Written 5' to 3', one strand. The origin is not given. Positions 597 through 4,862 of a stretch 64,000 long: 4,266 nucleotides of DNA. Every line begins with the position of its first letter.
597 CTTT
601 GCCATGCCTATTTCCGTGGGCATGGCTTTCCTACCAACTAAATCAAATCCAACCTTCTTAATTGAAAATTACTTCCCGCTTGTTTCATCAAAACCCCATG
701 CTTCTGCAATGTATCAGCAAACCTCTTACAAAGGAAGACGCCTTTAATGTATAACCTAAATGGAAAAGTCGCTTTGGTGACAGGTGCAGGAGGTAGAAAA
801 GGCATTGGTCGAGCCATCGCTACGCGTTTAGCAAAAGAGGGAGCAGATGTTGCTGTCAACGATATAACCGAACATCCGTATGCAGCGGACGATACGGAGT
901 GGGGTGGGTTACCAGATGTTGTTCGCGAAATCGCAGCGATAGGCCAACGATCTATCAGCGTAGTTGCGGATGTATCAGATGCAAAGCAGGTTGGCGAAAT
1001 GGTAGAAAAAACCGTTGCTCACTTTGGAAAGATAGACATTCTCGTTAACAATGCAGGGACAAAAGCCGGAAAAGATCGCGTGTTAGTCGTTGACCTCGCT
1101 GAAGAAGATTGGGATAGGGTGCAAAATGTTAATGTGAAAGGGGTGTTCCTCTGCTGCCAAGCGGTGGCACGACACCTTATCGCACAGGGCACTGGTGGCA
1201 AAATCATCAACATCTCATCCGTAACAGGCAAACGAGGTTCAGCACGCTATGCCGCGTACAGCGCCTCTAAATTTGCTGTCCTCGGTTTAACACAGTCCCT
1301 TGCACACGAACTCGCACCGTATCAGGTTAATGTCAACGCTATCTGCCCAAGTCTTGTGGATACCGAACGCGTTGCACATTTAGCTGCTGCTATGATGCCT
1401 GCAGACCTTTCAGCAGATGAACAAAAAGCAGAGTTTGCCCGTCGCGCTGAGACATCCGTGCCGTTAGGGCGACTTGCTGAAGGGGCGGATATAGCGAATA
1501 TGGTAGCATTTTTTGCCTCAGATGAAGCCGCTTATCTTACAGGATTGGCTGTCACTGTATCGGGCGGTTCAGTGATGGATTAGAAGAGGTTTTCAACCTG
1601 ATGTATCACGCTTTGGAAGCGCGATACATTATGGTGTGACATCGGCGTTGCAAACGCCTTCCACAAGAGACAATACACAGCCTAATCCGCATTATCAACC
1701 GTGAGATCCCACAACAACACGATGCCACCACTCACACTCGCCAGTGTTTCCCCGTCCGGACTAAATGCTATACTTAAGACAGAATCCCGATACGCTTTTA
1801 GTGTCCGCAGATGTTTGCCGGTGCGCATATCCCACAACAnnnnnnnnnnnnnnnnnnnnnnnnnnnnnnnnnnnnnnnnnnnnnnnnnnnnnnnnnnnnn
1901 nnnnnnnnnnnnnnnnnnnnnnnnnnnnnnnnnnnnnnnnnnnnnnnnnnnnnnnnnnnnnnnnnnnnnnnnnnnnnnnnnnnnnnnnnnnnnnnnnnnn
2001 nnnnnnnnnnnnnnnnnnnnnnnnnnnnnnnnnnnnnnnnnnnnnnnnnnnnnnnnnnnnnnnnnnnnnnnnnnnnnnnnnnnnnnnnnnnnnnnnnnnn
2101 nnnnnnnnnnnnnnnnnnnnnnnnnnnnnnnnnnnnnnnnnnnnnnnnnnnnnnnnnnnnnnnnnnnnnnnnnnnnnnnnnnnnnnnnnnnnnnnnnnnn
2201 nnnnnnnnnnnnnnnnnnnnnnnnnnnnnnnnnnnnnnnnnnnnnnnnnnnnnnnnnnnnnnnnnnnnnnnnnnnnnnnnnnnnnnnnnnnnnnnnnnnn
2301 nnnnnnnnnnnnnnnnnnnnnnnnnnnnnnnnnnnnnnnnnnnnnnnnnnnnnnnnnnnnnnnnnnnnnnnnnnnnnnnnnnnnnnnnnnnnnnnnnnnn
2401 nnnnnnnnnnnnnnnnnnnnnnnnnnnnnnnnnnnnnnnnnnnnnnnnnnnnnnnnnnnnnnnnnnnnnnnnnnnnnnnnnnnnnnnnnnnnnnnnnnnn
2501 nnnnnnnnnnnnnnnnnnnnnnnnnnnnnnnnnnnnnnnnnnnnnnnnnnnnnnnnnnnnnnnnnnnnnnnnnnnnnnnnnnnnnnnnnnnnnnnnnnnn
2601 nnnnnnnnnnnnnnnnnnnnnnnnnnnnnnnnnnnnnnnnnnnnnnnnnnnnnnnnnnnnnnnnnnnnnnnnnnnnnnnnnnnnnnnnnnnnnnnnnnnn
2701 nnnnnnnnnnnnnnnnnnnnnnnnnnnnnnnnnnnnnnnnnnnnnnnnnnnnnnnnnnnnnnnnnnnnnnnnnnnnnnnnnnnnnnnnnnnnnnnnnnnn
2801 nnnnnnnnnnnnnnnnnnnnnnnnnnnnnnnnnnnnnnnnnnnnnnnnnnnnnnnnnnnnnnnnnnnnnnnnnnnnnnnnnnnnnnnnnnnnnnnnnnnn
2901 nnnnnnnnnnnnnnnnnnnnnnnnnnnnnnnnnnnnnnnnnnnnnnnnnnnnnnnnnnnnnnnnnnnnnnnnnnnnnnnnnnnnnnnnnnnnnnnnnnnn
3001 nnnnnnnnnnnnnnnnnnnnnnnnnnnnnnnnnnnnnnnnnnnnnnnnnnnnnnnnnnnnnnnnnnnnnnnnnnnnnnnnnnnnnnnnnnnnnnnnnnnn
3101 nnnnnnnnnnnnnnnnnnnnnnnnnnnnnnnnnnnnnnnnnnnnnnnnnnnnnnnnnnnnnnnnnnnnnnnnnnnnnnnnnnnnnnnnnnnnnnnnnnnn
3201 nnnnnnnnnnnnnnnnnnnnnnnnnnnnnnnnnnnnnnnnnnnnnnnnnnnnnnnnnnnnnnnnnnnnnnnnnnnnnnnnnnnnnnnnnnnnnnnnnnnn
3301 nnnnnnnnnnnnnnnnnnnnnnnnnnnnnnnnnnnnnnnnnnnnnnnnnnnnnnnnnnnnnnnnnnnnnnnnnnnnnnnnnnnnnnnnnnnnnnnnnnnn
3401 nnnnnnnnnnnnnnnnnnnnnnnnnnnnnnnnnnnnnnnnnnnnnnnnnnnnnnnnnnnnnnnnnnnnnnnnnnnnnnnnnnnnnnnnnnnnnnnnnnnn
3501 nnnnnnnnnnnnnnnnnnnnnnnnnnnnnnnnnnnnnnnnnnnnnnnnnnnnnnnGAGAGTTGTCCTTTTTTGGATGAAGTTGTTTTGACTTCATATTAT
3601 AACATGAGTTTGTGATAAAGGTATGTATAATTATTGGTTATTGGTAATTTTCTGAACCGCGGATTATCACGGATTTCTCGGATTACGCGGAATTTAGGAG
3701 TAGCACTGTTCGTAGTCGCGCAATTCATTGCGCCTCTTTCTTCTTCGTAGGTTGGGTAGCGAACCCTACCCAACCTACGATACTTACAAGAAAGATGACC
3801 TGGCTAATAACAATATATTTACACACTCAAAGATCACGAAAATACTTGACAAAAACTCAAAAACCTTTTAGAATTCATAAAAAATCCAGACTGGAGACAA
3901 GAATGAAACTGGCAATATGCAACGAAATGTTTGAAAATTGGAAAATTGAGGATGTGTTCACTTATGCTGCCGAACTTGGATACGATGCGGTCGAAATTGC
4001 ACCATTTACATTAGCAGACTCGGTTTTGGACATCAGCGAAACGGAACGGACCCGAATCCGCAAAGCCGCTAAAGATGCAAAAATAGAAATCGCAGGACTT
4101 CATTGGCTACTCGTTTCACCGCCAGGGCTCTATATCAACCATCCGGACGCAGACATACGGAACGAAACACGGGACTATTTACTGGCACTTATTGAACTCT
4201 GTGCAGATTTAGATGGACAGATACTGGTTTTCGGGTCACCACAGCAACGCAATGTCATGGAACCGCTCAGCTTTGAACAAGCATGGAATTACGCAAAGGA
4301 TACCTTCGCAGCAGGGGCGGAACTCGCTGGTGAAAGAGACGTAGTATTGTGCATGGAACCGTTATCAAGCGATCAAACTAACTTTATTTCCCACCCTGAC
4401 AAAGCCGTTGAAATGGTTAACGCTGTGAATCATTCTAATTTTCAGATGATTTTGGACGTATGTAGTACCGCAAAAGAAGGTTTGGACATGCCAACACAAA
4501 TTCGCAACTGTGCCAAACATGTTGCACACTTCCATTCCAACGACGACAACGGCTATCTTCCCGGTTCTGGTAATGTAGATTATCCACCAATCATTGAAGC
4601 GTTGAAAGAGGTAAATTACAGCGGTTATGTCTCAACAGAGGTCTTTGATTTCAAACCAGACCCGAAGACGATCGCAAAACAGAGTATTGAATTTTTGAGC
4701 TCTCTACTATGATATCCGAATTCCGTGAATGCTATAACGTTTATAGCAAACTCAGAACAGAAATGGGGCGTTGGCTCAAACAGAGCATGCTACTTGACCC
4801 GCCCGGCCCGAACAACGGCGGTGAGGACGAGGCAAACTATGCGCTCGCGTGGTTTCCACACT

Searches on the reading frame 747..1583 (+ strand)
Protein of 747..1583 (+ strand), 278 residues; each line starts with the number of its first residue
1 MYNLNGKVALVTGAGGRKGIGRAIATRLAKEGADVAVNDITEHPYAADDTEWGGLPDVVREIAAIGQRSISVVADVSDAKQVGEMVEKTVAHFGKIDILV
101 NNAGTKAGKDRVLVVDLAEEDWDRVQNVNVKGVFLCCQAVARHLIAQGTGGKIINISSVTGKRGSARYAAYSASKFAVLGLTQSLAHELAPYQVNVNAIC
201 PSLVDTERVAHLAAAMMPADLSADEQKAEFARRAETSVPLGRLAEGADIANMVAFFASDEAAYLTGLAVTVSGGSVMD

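Call 52: search_protein_families(library=pfam, proteins=[window:747-1583:+], max_evalue=0.00001)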
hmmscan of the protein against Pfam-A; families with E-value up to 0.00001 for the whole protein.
window:747-1583:+ (278 aa): 3 families
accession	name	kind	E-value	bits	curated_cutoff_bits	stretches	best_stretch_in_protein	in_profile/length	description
PF13561.12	adh_short_C2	-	6.1e-57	193.3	27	1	13-274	1-234/236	Enoyl-(Acyl carrier protein) reductase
PF00106.31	adh_short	-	1.4e-56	191.5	26.6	1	7-212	1-190/195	short chain dehydrogenase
PF08659.16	KR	-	2.7e-09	37.6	22.6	1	14-177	6-155/180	KR domain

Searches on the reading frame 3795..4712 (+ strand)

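Call 52: search_protein_families(library=pfam, proteins=[window:3795-4712:+], max_evalue=0.00001)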
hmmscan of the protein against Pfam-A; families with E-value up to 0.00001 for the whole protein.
window:3795-4712:+ (305 aa): 1 family
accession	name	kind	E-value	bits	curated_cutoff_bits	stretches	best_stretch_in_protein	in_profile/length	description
PF01261.30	AP_endonuc_2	-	1.2e-42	146.8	31.1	1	55-303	1-248/249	Xylose isomerase-like TIM barrel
